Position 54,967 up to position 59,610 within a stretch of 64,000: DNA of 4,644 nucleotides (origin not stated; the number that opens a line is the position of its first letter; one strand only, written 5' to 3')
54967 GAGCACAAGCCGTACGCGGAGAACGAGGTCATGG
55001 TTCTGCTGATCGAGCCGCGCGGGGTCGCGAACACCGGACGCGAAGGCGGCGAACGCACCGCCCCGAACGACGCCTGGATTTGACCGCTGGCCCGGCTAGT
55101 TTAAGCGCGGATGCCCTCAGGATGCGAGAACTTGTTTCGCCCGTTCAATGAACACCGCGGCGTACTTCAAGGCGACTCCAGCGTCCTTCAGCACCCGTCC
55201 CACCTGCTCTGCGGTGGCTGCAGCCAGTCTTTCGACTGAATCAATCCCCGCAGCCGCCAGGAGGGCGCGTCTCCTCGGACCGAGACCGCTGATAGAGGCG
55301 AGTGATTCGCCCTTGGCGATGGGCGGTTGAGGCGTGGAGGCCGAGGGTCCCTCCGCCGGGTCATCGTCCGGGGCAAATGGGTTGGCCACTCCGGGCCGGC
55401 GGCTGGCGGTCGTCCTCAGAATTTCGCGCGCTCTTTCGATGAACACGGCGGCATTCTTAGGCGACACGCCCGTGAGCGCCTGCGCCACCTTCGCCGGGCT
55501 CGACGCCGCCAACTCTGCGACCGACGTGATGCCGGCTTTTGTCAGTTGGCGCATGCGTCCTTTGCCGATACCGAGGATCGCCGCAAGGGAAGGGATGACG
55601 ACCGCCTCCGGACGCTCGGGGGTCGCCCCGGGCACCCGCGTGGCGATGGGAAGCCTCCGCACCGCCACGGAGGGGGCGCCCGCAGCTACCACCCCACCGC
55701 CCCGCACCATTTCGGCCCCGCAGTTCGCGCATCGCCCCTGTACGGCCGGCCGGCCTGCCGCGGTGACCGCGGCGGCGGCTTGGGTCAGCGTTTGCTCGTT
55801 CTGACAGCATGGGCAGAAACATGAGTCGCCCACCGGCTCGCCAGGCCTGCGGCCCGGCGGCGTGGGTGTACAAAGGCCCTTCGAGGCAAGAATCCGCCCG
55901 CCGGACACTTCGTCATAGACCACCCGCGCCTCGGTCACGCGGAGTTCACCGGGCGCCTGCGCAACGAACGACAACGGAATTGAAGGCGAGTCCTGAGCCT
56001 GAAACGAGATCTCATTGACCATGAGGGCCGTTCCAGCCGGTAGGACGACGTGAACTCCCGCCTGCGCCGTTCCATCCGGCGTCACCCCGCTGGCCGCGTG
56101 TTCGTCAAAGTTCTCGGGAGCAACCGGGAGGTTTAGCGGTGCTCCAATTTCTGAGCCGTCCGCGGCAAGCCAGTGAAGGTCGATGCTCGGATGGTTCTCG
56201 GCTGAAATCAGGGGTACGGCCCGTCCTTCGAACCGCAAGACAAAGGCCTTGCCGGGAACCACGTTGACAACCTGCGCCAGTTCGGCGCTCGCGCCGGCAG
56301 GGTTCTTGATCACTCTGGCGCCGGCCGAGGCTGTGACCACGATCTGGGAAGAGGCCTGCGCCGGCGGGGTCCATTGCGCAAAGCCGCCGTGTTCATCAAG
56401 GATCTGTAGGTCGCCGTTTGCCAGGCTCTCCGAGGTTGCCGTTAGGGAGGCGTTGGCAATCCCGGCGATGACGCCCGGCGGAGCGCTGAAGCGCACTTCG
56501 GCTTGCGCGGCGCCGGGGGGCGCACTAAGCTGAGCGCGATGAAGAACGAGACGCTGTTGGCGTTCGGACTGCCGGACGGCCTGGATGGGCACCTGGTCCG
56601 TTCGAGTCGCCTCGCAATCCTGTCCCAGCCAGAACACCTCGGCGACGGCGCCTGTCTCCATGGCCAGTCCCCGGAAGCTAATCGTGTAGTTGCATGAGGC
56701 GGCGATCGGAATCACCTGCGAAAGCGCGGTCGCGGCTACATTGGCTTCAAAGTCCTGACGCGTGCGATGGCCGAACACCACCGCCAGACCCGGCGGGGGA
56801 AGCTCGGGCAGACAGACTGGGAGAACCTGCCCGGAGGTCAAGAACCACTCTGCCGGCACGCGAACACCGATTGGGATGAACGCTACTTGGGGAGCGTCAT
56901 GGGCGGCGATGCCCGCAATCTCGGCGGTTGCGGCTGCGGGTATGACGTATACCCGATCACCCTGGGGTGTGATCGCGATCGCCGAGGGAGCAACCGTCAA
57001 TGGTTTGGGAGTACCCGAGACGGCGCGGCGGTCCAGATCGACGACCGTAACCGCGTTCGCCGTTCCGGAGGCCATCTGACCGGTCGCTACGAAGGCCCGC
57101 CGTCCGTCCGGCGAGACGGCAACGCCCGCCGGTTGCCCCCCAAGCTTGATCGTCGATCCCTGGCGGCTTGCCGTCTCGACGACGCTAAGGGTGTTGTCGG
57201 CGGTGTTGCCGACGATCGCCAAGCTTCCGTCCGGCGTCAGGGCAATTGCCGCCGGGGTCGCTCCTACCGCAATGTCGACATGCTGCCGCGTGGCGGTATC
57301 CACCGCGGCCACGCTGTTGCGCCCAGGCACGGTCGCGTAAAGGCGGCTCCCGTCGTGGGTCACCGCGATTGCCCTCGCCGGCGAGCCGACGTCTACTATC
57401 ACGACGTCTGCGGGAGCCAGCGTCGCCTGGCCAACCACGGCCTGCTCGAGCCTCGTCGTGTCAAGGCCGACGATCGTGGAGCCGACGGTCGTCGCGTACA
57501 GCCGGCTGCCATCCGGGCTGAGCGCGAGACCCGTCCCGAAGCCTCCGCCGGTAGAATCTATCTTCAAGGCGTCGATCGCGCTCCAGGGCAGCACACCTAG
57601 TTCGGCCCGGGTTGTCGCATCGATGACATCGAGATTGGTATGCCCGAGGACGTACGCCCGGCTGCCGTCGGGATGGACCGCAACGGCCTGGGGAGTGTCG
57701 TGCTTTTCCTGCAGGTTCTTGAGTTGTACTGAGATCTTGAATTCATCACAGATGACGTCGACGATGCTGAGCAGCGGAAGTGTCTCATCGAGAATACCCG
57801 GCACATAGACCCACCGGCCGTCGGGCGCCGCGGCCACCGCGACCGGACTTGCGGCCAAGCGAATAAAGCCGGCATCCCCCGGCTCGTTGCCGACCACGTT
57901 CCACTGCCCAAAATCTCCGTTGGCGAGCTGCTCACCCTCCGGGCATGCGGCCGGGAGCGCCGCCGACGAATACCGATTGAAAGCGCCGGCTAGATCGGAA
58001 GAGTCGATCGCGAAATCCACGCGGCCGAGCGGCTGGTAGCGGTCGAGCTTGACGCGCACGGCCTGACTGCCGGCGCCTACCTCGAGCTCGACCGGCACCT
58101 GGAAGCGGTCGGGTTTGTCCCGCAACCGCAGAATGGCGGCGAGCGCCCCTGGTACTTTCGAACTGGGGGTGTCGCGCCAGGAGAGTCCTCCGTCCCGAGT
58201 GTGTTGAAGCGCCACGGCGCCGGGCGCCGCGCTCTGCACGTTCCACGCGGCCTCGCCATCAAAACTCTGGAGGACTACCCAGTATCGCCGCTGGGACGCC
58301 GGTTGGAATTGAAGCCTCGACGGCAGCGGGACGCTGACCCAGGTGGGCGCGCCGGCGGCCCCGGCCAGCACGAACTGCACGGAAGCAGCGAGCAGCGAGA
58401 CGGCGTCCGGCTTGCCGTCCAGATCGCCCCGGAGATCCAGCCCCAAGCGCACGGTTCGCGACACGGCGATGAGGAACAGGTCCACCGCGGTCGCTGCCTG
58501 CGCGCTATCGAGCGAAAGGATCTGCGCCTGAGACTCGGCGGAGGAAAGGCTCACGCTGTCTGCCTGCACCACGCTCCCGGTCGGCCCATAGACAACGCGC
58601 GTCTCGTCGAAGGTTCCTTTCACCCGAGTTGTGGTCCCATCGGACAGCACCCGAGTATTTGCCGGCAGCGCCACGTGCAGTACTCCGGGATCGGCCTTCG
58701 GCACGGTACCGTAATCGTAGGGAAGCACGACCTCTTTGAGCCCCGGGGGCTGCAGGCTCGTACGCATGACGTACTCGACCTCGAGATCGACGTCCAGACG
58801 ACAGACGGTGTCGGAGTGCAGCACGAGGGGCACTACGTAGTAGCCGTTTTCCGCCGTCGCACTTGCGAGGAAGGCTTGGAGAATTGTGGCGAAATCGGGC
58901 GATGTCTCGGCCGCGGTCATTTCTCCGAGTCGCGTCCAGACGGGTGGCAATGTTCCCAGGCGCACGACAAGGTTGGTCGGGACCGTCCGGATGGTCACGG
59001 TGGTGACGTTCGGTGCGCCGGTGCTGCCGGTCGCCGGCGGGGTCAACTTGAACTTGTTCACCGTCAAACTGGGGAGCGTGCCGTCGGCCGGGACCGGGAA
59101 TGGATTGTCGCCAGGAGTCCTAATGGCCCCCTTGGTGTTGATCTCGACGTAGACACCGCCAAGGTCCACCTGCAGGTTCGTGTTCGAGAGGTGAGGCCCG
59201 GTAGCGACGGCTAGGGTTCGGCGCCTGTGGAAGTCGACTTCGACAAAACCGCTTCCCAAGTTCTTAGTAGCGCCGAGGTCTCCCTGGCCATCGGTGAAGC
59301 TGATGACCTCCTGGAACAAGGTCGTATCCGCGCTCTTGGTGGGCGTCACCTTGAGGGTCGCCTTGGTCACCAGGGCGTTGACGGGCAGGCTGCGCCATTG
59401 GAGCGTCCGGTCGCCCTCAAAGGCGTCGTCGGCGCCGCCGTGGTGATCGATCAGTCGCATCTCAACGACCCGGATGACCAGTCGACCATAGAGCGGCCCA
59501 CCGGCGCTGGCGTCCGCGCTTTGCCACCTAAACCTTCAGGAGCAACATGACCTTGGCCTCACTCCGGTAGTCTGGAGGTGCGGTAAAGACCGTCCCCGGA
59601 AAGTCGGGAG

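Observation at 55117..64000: Operon of two giant repeat proteins (beta-propeller + tandem HhH; repeat array + LamG) flanking a low-GC gene: an uncharacterised system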

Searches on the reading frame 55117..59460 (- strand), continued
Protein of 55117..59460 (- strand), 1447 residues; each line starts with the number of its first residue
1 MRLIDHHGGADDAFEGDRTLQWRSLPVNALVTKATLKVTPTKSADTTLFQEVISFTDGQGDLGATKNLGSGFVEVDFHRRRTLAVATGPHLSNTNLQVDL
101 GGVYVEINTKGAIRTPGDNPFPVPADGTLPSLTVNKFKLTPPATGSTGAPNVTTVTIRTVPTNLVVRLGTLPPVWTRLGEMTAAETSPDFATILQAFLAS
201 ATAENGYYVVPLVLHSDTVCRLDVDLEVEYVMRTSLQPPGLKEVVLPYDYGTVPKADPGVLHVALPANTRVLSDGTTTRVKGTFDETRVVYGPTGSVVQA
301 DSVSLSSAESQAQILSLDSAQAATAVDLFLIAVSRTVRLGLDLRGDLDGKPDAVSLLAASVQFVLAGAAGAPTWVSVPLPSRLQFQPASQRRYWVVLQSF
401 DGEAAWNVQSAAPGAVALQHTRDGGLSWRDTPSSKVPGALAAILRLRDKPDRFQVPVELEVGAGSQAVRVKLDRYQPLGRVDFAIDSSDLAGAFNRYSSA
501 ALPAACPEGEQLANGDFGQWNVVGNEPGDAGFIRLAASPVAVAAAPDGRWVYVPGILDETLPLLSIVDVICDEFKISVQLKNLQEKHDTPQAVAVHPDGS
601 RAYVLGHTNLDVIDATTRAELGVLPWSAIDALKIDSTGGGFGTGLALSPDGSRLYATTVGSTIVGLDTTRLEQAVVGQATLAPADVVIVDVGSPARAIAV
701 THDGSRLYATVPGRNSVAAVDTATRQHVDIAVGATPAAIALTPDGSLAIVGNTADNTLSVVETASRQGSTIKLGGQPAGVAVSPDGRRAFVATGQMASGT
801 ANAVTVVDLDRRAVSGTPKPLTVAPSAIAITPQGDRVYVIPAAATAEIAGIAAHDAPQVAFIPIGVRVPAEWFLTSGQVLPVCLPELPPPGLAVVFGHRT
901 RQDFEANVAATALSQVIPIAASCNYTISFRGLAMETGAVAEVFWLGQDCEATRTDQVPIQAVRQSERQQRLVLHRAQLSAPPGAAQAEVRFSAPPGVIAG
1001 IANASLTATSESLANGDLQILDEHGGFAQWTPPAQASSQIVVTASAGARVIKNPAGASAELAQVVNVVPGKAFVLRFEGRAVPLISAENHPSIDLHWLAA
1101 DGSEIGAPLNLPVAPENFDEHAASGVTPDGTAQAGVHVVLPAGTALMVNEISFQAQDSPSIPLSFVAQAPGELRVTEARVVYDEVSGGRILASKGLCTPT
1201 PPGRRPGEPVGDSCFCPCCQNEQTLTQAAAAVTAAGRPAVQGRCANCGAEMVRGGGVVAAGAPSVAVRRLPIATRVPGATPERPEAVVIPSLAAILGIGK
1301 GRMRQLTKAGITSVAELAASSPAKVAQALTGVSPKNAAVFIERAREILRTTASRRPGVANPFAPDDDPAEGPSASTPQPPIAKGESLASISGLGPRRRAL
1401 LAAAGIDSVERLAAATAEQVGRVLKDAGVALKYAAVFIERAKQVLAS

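Call 99: search_dna_similar(query=L057:10001-11680:+, collection=phages, mode=protein, max_evalue=0.00001, max_rows=12)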
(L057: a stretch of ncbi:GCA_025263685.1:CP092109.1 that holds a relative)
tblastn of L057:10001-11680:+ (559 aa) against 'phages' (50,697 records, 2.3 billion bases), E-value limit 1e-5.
Records with a match: 16; places in all: 16; records where one place covers at least 80% of the query: 0.
Best place of each record, by identity: <60% 16.
By first word of the organism name: Microcystis 9; Cyanophage 4; Bacillus 2; Moorella 1.
By host as written in the record: - 5; Microcystis aeruginosa FACHB524 4; Microcystis aeruginosa 2; Bacillus thuringiensis 2; Moorella thermoacetica DSM 103132 1; Microcystis aeruginosa NIES298 1; Cyanobacteria 1.
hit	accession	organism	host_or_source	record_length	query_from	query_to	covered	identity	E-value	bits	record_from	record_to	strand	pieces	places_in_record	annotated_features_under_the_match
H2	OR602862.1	Moorella phage MTATph1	Moorella thermoacetica DSM 103132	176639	412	558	26%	28.6%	4e-7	59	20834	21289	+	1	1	tail sheath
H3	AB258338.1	Cyanophage Ma-LMM02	-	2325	417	556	25%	28.3%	2e-6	57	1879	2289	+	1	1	putative phage tail sheath protein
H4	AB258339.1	Cyanophage Ma-LMM03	-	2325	417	556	25%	28.3%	2e-6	57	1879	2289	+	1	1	putative phage tail sheath protein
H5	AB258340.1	Cyanophage Ma-HPM05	-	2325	417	556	25%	28.3%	2e-6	57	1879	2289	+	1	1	putative phage tail sheath protein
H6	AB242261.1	Microcystis phage LMM01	Microcystis aeruginosa NIES298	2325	417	556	25%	28.3%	2e-6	57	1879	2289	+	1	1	putative phage tail sheath protein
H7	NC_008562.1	Microcystis phage LMM01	-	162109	417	556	25%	28.3%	3e-6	57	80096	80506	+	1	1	tail sheath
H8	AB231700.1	Microcystis phage LMM01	-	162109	417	556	25%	28.3%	3e-6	57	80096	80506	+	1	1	putative phage tail sheath protein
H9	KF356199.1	Microcystis phage MaMV-DC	Microcystis aeruginosa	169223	417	556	25%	28.3%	3e-6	57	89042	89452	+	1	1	putative tail sheath protein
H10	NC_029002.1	Microcystis phage MaMV-DC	Microcystis aeruginosa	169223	417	556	25%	28.3%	3e-6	57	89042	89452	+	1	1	tail sheath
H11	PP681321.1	Microcystis phage MaMV-CH01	Microcystis aeruginosa FACHB524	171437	417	556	25%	28.3%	3e-6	57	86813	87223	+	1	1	hypothetical protein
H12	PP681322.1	Microcystis phage MaMV-CH02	Microcystis aeruginosa FACHB524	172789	417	556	25%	28.3%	3e-6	57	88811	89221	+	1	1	hypothetical protein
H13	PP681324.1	Microcystis phage MaMV-DL02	Microcystis aeruginosa FACHB524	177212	417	556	25%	28.3%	3e-6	57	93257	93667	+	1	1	hypothetical protein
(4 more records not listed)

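Call 102: find_encoding_contigs(protein=window:55117-59460:-, flank=10000, max_places=2)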
Protein window:55117-59460:- (1447 aa): no gene with exactly this product is on record in the collection.

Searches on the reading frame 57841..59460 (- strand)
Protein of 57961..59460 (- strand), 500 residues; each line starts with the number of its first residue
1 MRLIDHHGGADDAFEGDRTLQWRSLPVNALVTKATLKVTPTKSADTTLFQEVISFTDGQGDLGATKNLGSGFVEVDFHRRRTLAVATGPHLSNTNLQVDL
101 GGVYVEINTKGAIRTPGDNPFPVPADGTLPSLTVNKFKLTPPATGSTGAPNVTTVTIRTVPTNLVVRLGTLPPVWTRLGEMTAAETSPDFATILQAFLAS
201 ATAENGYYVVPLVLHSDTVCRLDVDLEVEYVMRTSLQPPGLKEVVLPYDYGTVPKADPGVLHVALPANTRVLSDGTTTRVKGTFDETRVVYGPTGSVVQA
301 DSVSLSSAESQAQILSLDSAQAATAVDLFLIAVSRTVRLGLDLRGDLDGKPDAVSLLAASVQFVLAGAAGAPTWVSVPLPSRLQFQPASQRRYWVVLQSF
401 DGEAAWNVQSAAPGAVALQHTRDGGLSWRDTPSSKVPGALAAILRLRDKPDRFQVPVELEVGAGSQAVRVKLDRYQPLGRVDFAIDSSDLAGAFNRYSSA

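Call 58: predict_structure(alignment_id=A4)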
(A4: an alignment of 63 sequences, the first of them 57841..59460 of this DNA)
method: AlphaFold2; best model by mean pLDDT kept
length: 540 residues; sequences in the alignment: 63
mean_pLDDT: 86.5   pTM: 0.60
mean pLDDT of the five models: 86.5, 86.4, 86.2, 85.3, 84.6
residues with pLDDT >= 90: 314; 70-90: 159; 50-70: 65; < 50: 2
segments of 3 or more residues with pLDDT < 50: none
pLDDT, mean of each block of 10 residues (from residue 1): 93 94 93 97 92 93 93 94 96 95 94 94 95 96 81 96 96 96 97 94 92 96 96 79 65 55 76 80 66 80 93 92 92 92 93 91 81 89 91 95 94 90 89 89 87 66 81 62 78 87 66 73 72 64
secondary structure, 60 per line:
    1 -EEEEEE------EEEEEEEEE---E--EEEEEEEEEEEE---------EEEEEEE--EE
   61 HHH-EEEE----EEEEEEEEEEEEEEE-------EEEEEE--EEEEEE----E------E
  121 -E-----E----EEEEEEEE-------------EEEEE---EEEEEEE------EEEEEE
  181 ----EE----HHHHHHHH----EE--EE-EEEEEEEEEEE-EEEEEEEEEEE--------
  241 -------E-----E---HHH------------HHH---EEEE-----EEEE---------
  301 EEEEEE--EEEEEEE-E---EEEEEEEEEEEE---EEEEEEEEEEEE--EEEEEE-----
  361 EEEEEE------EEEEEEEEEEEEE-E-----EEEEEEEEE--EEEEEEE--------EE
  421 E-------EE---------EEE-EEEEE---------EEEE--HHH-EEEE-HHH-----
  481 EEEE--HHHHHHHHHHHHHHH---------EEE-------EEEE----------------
elements in order: E2-7 E14-22 E29-40 E50-56 E65-68 E73-87 E95-100 E103-108 E133-140 E154-158 E162-168 E175-180 H191-198 E210-220 E222-232 E279-282 E288-291 E301-306 E309-315 E321-332 E336-347 E350-355 E361-366 E373-385 E393-401 E404-410 E419-421 E440-442 E444-448 E458-461 E468-471 E481-484 H487-501 E511-513 E521-524

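Call 89: search_protein_representatives(protein=window:57961-59460:-)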
Query: 500 residues. Proteins with E-value up to 0.001 (for the whole library): 388; up to 1e-10: 315; up to 1e-30: 262. The best 150 are listed.
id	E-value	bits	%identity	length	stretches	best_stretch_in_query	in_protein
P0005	3.9e-189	645.8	62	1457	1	1-499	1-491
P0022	1.6e-164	564.6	55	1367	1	1-498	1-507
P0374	1.9e-161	554.5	56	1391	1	3-500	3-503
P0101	8.3e-156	535.9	54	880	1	1-497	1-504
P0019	2.7e-154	530.9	55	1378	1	1-496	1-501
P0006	7.7e-154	529.4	56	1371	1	5-499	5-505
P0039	3.0e-153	527.5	55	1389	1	5-499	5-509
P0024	8.6e-153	526.0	54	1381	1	1-498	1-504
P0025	1.9e-152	524.8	52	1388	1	1-494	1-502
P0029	3.1e-151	520.8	51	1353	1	1-498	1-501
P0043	1.7e-150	518.4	52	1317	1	1-499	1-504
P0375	7.4e-150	516.3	50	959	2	1-497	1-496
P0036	2.9e-149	514.3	55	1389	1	1-497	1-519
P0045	9.7e-148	509.3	53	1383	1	1-497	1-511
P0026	1.8e-147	508.4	53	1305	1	1-498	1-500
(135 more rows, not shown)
